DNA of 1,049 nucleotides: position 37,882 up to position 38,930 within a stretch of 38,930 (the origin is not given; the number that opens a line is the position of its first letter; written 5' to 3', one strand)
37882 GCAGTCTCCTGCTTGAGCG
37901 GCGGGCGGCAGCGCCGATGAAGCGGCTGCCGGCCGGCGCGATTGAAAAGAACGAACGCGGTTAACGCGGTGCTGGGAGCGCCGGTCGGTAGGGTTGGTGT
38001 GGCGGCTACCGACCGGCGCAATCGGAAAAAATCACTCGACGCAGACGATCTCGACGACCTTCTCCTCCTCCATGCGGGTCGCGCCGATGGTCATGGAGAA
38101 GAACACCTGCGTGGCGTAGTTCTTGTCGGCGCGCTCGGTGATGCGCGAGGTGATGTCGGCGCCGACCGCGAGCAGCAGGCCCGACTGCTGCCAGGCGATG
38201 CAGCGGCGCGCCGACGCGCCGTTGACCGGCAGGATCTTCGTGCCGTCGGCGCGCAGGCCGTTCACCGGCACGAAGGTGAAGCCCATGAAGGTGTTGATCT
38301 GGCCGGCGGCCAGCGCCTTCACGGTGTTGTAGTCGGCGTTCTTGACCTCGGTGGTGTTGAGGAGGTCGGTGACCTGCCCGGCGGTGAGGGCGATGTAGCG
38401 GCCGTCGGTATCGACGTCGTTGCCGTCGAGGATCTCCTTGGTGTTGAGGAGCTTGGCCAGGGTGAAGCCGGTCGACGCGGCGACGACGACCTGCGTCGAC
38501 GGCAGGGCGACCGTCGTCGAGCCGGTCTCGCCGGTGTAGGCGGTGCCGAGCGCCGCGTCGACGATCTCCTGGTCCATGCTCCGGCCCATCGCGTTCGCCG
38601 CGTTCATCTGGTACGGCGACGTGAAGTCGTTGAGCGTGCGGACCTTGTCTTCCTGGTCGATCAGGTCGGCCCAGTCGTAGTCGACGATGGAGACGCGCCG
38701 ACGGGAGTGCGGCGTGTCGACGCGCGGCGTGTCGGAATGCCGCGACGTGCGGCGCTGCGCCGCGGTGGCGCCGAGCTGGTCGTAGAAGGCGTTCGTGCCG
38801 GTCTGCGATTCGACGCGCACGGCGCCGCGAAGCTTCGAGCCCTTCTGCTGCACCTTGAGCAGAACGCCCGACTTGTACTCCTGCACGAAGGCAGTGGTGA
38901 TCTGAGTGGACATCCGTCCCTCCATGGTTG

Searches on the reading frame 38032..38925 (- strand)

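Call 12: search_protein_families(library=phrogs, proteins=[window:38032-38925:-], max_evalue=0.001)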
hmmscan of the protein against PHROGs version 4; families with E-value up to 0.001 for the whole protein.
window:38032-38925:- (297 aa): 2 families
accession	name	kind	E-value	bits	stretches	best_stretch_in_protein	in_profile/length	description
phrog_3437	-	head and packaging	3.8e-83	280.1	1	5-296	3-292/294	major head protein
phrog_267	-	head and packaging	3.1e-16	60.5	1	11-293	38-323/410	major head protein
